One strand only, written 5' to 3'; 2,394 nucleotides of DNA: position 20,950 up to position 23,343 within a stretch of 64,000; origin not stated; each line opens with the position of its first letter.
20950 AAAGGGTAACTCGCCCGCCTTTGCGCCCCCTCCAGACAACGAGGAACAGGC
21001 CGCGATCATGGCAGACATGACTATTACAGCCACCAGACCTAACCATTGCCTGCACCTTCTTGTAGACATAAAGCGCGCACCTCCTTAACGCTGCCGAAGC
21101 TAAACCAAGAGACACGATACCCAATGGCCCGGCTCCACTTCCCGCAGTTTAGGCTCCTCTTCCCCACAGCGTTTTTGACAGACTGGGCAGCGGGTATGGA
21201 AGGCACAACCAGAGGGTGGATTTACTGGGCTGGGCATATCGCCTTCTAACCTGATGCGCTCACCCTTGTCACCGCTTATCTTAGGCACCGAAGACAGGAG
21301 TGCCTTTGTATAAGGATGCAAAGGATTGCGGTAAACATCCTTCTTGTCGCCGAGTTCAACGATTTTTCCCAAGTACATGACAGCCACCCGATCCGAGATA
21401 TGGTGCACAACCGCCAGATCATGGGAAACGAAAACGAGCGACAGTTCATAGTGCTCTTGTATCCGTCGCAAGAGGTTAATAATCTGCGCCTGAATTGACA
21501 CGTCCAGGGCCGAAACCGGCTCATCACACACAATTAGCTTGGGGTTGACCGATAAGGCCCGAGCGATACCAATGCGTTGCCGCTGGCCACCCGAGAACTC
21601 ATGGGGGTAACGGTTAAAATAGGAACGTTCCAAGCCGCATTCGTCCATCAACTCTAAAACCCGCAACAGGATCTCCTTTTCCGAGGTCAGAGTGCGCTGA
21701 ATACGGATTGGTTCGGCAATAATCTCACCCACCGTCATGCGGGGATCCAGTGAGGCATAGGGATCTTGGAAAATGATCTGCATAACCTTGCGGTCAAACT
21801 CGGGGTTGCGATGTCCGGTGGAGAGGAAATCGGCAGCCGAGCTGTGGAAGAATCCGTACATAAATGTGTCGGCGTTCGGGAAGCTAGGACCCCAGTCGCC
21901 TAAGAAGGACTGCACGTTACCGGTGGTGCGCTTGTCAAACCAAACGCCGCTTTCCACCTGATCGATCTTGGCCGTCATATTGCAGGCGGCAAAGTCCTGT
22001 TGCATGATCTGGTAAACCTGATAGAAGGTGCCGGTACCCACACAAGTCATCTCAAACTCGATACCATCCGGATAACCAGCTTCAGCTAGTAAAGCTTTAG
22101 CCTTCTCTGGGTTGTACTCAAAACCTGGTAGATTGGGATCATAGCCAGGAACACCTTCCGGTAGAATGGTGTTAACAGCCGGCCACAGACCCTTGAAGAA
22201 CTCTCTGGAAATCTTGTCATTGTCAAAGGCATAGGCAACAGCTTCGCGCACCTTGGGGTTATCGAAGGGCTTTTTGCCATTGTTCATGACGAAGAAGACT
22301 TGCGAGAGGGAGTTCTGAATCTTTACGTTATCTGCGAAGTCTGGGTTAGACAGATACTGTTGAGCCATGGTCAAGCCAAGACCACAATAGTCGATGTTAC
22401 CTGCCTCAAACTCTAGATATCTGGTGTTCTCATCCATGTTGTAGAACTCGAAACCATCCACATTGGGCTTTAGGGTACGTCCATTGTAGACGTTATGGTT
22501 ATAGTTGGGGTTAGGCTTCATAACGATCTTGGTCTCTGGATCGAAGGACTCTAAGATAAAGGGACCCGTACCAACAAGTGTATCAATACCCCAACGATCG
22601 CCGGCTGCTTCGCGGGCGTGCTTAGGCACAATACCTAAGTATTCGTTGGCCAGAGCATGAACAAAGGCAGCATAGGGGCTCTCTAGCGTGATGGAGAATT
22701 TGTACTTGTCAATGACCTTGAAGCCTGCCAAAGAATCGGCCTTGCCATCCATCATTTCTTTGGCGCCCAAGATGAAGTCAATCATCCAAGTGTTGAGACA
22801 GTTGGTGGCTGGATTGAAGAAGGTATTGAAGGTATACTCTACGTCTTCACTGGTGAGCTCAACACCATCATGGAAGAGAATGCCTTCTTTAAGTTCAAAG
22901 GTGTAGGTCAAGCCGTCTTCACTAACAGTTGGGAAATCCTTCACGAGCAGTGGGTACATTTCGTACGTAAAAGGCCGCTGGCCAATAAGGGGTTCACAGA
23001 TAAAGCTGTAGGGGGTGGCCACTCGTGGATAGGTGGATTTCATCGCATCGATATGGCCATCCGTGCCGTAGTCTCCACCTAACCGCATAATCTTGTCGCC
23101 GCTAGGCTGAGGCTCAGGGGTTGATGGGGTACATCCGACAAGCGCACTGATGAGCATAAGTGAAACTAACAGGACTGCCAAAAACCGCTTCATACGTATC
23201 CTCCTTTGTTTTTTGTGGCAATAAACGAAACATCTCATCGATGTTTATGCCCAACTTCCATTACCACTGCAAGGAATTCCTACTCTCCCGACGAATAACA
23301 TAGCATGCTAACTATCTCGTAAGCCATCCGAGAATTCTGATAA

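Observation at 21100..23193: In-frame chimera of a peptide-binding lipoprotein and the Walker-A-less C-terminal half of an OppF/DppF ATPase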

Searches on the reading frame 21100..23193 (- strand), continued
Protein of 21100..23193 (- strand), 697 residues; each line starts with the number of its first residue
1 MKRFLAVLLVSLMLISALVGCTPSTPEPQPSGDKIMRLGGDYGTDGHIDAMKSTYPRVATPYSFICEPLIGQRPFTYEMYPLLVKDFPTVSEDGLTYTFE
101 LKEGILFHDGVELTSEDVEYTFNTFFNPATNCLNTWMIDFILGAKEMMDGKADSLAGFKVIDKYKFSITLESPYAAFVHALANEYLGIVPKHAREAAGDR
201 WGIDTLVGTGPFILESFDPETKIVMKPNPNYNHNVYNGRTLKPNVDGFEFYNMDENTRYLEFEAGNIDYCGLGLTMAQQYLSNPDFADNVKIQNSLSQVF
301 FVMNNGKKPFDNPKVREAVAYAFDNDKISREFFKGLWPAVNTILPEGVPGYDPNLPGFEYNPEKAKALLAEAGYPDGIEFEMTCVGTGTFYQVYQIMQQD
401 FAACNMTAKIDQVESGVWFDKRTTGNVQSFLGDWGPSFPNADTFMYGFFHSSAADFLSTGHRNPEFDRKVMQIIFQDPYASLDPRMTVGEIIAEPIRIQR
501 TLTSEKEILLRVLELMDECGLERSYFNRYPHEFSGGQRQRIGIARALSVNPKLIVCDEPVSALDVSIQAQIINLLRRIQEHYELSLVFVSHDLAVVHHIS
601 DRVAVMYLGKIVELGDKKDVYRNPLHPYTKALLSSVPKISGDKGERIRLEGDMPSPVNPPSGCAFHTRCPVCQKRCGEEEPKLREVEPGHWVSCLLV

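Call 36: search_solved_structures(query=window:21100-23193:-, max_evalue=1e-10)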
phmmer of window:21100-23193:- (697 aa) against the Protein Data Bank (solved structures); distinct sequences matched with E-value up to 1e-10: 270 (the best 60 are shown).
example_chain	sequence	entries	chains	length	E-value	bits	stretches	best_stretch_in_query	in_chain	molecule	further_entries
8j5q_D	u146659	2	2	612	4.1e-105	355.8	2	460-638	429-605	Uncharacterized ABC transporter ATP-binding protein Rv1281c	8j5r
8j5s_D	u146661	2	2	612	2.7e-104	353.1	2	460-638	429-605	Uncharacterized ABC transporter ATP-binding protein Rv1281c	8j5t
8z21_D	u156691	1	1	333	1.5e-83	284.5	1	468-696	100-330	Oligopeptide transport ATP-binding protein OppF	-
8z1v_D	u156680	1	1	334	1.7e-73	251.3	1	453-696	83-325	Dipeptide transport ATP-binding protein DppF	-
8z1w_D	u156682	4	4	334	4.5e-73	249.9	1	453-696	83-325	Dipeptide transport ATP-binding protein DppF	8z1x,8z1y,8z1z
8wd9_D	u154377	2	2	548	7.8e-71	242.5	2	468-638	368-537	Probable dipeptide-transport ATP-binding protein ABC transporter DppD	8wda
8wdb_D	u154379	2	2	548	5.1e-70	239.8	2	468-638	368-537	Probable dipeptide-transport ATP-binding protein ABC transporter DppD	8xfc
8z21_C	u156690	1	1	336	9e-52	179.5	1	469-694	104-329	Oligopeptide transport ATP-binding protein OppD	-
8upi_A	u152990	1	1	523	9.7e-52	179.4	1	67-415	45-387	Peptide ABC transporter substrate-binding protein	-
8z1v_C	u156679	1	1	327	3e-51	177.8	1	471-694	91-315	Dipeptide transport ATP-binding protein DppD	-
8z1w_C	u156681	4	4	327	7.9e-51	176.4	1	471-694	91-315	Dipeptide transport ATP-binding protein DppD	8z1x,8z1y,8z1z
4fwi_B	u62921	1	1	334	1.8e-46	162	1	469-695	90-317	ABC-type dipeptide/oligopeptide/nickel transport system, ATPase component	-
4gl8_A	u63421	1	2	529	9.9e-37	129.8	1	75-471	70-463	Oligopeptide ABC transporter OppAIV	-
5u4o_A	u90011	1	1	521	2e-34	122.2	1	8-470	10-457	ABC transporter substrate-binding protein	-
3m8u_A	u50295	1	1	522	6.3e-34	120.5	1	78-470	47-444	Heme-binding protein A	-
1b05_A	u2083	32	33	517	2.4e-21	79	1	92-471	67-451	PERIPLASMIC OLIGOPEPTIDE-BINDING PROTEIN | PROTEIN (OLIGO-PEPTIDE BINDING PROTEIN) | PERIPLASMIC OLIGO-PEPTIDE BINDING PROTEIN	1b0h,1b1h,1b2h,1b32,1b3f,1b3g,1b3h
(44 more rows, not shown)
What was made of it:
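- On Family-5 substrate-binding protein (OppA/DppA type): Alignment to the 517-residue OppA 1b05 stops at residue 451 (call 36).
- Checked: The N-terminal half stops at about residue 451 of the 517-residue OppA 1b05 (call 36).
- Alignment to solved OppA ends at about residue 451 of 517 (call 36).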

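Call 46: list_cluster_members(proteins=[window:21100-23193:-, window:17672-18469:-, window:25231-26511:-, window:19948-21069:-])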
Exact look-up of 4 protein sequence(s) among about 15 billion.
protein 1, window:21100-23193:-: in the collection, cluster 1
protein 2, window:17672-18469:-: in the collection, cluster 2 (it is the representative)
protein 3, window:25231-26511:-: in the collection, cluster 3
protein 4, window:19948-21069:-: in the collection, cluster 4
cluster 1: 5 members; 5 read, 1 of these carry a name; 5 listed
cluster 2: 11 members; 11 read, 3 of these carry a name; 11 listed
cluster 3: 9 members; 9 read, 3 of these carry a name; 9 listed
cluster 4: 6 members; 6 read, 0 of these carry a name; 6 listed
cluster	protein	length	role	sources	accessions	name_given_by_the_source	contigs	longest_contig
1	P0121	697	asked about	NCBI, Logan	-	-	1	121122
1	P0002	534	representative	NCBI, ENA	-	-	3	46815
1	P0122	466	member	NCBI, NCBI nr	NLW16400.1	MAG: ABC transporter substrate-binding protein, partial [Firmicutes bacterium] | ABC transporter substrate-binding protein [Bacillota bacterium]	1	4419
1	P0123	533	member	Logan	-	-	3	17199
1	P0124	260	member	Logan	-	-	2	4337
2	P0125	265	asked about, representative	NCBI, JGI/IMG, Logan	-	-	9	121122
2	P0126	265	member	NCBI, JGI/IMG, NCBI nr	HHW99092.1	MAG TPA: aminopeptidase [Firmicutes bacterium] | D-amino peptidase | aminopeptidase [Bacillota bacterium]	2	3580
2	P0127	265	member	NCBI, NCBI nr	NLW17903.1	MAG: aminopeptidase [Firmicutes bacterium] | aminopeptidase [Bacillota bacterium]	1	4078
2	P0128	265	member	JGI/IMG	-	D-amino peptidase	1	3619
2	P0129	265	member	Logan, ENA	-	-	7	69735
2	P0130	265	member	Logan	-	-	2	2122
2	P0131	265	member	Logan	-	-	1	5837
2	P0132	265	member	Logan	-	-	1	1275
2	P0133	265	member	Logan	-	-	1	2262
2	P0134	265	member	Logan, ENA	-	-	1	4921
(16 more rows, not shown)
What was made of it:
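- The source appears to be a metagenome-assembled genome: the protein is on an NCBI 121-kb contig whose relatives are named 'MAG: Firmicutes bacterium' (call 46).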

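Call 48: find_encoding_contigs(protein=P0124, flank=10000, max_places=6)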
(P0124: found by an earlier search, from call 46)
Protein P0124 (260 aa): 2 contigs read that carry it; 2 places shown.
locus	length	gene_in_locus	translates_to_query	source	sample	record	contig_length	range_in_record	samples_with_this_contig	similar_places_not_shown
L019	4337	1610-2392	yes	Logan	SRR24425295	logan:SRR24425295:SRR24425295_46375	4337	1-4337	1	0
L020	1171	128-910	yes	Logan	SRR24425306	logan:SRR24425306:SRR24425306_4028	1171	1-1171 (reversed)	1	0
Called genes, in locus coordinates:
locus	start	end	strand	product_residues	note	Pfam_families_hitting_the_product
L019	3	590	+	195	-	?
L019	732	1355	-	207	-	PF00440:TetR_N (weak)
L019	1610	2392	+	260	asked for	PF00496:SBP_bac_5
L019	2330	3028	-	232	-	PF20155:TMP_3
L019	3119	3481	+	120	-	-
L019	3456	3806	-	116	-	-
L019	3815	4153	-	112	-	-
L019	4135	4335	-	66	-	?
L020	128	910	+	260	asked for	PF00496:SBP_bac_5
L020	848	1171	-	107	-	?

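Call 55: find_encoding_contigs(protein=P0123, flank=6000, max_places=10)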
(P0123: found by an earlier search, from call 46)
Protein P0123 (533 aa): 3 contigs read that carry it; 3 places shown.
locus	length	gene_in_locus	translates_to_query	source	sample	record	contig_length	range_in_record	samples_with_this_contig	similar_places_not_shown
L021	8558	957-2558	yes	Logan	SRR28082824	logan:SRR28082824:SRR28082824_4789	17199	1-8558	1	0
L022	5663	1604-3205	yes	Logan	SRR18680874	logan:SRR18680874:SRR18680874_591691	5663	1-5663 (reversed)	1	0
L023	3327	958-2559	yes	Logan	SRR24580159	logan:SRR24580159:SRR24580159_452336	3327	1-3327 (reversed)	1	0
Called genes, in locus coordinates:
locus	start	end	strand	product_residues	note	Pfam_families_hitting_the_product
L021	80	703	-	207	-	PF00440:TetR_N (faint)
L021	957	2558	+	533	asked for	PF00496:SBP_bac_5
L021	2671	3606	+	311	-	PF19300:BPD_transp_1_N, PF00528:BPD_transp_1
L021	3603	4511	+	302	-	PF12911:OppC_N, PF00528:BPD_transp_1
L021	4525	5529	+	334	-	PF00005:ABC_tran, PF02463:SMC_N (weak), PF13304:AAA_21 (weak), PF08352:oligo_HPY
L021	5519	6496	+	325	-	PF00005:ABC_tran, PF13304:AAA_21 (faint), PF08352:oligo_HPY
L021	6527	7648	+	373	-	PF00144:Beta-lactamase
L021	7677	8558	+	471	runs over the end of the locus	PF00144:Beta-lactamase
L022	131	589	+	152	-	PF00383:dCMP_cyt_deam_1, PF14437:MafB19-deam, PF14439:Bd3614-deam (weak)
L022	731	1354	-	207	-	PF00440:TetR_N (faint)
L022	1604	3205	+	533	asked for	PF00496:SBP_bac_5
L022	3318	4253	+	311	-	PF19300:BPD_transp_1_N, PF00528:BPD_transp_1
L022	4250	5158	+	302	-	PF12911:OppC_N, PF00528:BPD_transp_1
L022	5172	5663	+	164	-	?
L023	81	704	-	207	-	PF00440:TetR_N (weak)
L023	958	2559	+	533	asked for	PF00496:SBP_bac_5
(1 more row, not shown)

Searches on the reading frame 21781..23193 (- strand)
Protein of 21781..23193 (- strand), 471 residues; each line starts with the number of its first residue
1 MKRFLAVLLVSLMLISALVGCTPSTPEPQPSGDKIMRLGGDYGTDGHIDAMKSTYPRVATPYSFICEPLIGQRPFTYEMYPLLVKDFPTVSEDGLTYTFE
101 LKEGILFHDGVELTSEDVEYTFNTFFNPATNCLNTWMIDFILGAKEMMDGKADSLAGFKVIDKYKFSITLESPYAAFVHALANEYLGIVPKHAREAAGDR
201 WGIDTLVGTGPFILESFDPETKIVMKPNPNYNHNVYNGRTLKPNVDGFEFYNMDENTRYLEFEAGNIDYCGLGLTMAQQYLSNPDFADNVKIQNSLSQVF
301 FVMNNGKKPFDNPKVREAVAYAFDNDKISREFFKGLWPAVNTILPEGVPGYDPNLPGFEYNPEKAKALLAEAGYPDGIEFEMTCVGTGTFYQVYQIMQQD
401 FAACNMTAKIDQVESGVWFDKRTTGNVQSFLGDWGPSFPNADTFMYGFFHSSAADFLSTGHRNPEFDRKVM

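Call 16: find_related_loci(query=window:21781-23193:-, collection=genome_contigs, flank=10000)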
Query window:21781-23193:- (471 aa) in genome_contigs; peptide patterns used: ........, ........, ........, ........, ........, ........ (x = any residue, [..] = any of these).
28 stretches matched a pattern; 4 encode a relative of the query (tblastn E <= 1e-3); 3 distinct loci.
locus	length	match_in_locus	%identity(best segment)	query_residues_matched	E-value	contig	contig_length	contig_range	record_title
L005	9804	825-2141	76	33-471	0e+0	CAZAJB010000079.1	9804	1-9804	MAG TPA_asm: uncultured Clostridiaceae bacterium isolate binchicken_co173_12 genome assembly, contig: NODE_23329_length_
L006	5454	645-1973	77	28-471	0e+0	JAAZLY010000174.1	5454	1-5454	MAG: Bacillota bacterium isolate AS23ysBPME_28 135826_AS23, whole genome shotgun sequence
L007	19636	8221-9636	86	1-471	0e+0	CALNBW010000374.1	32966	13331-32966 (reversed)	MAG TPA_asm: uncultured Firmicutes bacterium isolate SRR1561995_bin.50_CONCOCT_v1.1_MAG genome assembly, contig: ERZ7240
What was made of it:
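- Tried and rejected: It returned only other species, at 76-86% identity (call 16).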

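Call 34: search_protein_families(library=ncbifam, proteins=[L007:12791-13768:+, L007:8221-9825:+], max_evalue=0.00001)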
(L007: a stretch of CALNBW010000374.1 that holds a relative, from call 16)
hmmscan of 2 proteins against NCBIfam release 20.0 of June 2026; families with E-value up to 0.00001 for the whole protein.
L007:12791-13768:+ (325 aa): 187 families (the best 25 are shown)
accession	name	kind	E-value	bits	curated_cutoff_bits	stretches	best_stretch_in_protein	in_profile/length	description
NF011659.0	PRK15079.1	equivalog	1.5e-130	434.8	540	1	8-325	10-331/334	murein tripeptide/oligopeptide ABC transporter ATP binding protein OppF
NF008453.0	PRK11308.1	subfamily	3.7e-122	407.7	408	1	5-324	8-325/334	dipeptide ABC transporter ATP-binding protein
NF043071.1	DppF_dipep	equivalog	1.3e-106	356.7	660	1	5-325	9-327/331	dipeptide ABC transporter ATP-binding subunit DppF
NF007613.0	PRK10261.1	equivalog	1.3e-98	331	1077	1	7-287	311-592/623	glutathione ABC transporter ATP-binding protein GsiA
NF043078.1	MMSYN1_0168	equivalog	4e-85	286.7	800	3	140-266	473-599/649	oligopeptide ABC transporter ATP-binding protein OppF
NF011713.0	PRK15134.1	equivalog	9.2e-78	262.1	834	1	6-262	272-527/529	microcin C ABC transporter ATP-binding protein YejF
NF007010.1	PRK09473.1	subfamily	6.5e-74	248.5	575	1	29-323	14-312/318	oligopeptide ABC transporter ATP-binding protein OppD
NF043079.1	MMSYN1_0167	equivalog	8.6e-74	249.3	740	2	89-319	297-529/561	oligopeptide ABC transporter ATP-binding protein OppD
TIGR02769.1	nickel_nikE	equivalog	3.2e-73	246.5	332.55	1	9-264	2-253/265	nickel import ATP-binding protein NikE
NF008246.0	PRK11022.1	equivalog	5.2e-73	245.9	541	1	28-322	15-314/326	dipeptide ABC transporter ATP-binding protein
NF007739.0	PRK10419.1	subfamily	1.4e-65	221.5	354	1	10-242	4-233/268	nickel ABC transporter ATP-binding protein NikE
NF011692.0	PRK15112.1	equivalog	2.4e-59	201.1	452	1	9-263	5-253/269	putrescine export ABC transporter ATP-binding protein SapF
NF047576.1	opine_ATP_CntF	equivalog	4.6e-59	199.8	385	1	30-268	14-257/264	staphylopine uptake ABC transporter ATP-binding protein CntF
NF047578.1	opine_ATP_CntD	equivalog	1.7e-58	197.9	380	1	30-268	14-257/266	staphylopine uptake ABC transporter ATP-binding protein CntD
TIGR01186.1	proV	subfamily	2.1e-55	188.3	326.6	1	32-265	5-234/363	betaine/proline/choline family ABC transporter ATP-binding protein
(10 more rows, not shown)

L007:8221-9825:+ (534 aa): 10 families
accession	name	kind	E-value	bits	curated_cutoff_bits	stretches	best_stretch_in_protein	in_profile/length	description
NF011942.0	PRK15413.1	equivalog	9.4e-39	133.4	594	1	89-497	79-474/512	glutathione ABC transporter substrate-binding protein GsiB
NF045467.1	Opp4A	equivalog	5.8e-35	120.6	650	1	91-376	88-381/556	oligopeptide ABC transporter substrate-binding protein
TIGR02294.1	nickel_nikA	equivalog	1.6e-33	116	393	1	65-498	34-465/501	nickel ABC transporter substrate-binding protein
NF043070.1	DppA_dipep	equivalog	5.7e-31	107.7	1005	1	77-489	71-489/535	dipeptide ABC transporter periplasmic-binding protein DppA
NF011684.0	PRK15104.1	equivalog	7.3e-31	107.5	947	1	94-509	94-513/543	oligopeptide ABC transporter substrate-binding protein OppA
NF011689.0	PRK15109.1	equivalog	1.1e-25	90.4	560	1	59-497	58-501/547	ABC transporter substrate-binding protein SapA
TIGR04028.1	SBP_KPN_01854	hypoth_equivalog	7.3e-25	87.5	468.5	1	66-380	30-336/509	TIGR04028 family ABC transporter substrate-binding protein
NF007287.0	PRK09755.1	equivalog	4.7e-24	85.1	1098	1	91-517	86-513/535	ABC transporter substrate-binding protein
NF047575.1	opine_bind_CntA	exception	5.4e-23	81.3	800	1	2-499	2-499/535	staphylopine-dependent metal ABC transporter substrate-binding lipoprotein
NF045468.1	Opp5A_nikA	equivalog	5.2e-20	71.4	600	1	82-415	59-369/488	nickel ABC transporter substrate-binding protein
